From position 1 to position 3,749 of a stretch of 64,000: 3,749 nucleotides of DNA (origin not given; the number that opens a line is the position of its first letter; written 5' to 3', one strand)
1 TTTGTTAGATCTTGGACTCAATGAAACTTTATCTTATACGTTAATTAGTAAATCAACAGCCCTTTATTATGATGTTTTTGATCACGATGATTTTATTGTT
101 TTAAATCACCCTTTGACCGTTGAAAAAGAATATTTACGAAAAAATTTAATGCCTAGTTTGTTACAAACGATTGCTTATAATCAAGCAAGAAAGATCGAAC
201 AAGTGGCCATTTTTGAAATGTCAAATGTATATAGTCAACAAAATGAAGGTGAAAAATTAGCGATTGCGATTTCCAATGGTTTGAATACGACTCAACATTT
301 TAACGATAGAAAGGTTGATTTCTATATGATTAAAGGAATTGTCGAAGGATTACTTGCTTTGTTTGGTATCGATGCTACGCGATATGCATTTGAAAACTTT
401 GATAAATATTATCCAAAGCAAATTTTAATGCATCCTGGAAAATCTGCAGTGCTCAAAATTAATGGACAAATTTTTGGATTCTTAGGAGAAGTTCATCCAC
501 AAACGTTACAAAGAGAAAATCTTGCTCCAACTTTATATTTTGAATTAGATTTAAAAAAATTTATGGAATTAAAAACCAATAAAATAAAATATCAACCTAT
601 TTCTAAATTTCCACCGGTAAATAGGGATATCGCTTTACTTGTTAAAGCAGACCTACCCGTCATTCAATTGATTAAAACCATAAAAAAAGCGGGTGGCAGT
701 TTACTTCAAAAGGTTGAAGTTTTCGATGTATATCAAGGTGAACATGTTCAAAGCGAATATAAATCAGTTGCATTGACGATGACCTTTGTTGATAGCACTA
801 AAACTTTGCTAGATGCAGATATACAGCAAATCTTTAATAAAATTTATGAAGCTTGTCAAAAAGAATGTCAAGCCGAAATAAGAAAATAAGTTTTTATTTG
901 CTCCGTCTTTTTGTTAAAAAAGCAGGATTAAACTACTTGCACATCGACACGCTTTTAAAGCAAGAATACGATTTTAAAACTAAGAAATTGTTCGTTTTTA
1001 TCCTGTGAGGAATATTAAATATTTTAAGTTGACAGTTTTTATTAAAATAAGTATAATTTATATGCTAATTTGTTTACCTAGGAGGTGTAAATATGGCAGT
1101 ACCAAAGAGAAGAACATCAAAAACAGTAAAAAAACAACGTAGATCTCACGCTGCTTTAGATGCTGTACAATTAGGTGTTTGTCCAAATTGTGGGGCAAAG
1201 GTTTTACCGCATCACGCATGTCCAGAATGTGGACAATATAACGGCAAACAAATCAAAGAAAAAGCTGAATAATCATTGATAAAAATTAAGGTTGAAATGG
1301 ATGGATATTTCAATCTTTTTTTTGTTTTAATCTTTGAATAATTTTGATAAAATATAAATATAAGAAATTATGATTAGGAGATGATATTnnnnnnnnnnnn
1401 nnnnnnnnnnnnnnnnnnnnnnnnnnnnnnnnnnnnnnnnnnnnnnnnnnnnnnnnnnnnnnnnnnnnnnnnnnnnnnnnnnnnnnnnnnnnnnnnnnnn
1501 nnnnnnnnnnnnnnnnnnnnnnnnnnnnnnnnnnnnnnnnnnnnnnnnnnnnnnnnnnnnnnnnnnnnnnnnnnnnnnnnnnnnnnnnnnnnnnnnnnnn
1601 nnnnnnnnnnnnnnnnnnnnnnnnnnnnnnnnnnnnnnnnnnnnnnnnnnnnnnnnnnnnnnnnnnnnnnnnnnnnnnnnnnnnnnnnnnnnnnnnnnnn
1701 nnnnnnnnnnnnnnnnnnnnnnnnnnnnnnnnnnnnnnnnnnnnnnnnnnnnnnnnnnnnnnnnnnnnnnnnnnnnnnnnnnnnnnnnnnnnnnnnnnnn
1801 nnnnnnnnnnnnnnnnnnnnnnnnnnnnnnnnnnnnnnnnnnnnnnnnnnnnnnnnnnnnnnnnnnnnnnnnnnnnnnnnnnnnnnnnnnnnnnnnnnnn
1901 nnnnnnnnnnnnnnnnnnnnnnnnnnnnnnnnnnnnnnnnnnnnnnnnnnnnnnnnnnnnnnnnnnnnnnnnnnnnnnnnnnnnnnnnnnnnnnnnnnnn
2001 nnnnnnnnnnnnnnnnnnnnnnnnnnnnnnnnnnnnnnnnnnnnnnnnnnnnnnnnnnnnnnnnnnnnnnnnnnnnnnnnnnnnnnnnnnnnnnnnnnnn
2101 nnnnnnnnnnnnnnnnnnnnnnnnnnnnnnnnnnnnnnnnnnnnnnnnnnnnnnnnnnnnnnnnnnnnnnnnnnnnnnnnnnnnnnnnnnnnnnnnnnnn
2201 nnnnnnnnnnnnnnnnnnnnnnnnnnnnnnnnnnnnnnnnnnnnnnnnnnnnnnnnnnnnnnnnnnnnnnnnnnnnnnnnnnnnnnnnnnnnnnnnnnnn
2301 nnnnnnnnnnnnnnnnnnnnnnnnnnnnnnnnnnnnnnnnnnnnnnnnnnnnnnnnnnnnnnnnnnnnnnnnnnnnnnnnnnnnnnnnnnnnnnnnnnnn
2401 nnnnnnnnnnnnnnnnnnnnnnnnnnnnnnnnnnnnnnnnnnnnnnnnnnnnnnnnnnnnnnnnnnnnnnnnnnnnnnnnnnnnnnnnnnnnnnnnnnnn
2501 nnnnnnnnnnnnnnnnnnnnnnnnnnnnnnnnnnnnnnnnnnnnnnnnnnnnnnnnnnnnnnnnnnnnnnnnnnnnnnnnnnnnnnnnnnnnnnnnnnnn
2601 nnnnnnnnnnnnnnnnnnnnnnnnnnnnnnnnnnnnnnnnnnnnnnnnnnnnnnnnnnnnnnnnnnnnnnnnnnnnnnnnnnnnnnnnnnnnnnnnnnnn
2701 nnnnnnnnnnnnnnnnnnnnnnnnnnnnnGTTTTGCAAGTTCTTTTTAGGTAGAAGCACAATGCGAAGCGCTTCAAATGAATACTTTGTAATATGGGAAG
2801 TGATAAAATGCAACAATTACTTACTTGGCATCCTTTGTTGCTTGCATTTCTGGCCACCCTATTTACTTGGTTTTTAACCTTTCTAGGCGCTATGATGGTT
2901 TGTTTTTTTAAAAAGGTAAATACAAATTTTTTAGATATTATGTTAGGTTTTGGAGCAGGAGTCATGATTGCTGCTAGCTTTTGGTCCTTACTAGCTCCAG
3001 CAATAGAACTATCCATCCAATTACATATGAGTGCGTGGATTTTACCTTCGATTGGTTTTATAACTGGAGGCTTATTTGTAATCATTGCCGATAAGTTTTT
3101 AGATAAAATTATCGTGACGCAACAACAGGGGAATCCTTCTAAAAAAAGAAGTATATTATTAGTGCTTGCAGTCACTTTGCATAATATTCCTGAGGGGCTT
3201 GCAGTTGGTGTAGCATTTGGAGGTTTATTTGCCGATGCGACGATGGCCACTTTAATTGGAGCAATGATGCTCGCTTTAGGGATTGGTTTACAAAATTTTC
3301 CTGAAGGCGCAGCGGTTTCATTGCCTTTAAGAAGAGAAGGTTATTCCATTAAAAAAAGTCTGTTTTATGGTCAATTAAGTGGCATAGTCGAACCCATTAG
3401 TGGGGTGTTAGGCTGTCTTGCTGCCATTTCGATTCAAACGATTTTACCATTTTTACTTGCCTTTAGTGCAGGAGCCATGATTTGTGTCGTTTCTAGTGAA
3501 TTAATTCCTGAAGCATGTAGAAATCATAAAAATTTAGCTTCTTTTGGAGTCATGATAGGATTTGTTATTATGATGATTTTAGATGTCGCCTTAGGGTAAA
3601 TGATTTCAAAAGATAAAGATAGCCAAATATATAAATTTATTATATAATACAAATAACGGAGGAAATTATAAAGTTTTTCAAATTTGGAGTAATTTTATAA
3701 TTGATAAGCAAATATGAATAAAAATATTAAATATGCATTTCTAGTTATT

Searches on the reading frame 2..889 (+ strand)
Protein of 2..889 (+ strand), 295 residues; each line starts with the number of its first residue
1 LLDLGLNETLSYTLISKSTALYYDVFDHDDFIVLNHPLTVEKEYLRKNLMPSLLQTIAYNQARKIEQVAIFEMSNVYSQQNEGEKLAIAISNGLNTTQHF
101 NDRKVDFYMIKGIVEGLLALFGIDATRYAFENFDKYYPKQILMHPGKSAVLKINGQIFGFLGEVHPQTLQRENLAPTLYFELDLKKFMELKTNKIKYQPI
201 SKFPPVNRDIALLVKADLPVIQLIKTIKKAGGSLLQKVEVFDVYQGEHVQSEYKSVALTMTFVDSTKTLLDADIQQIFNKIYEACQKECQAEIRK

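Call 29: search_protein_families(library=ncbifam, proteins=[window:2-889:+], max_evalue=1e-8)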
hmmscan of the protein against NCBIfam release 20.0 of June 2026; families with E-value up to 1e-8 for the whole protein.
window:2-889:+ (295 aa): 3 families
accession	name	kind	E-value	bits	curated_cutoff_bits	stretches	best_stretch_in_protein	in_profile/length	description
TIGR00472.1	pheT_bact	equivalog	2e-78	264.5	402.65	1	1-294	504-798/798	phenylalanine--tRNA ligase subunit beta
NF001882.0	PRK00629.5-4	equivalog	8e-23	80.7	527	1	4-247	489-699/725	phenylalanine--tRNA ligase subunit beta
TIGR00471.1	pheT_arch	equivalog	1.9e-17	63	282.65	1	1-188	375-551/551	phenylalanine--tRNA ligase subunit beta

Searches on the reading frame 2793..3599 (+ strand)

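Call 29: search_protein_families(library=ncbifam, proteins=[window:2793-3599:+], max_evalue=1e-8)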
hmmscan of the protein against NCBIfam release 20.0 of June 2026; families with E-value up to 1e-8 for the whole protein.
window:2793-3599:+ (268 aa): 1 family
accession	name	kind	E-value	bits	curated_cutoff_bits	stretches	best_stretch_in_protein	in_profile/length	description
NF003243.0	PRK04201.1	equivalog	1.7e-36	125.9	252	1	14-262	4-260/266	zinc transporter ZupT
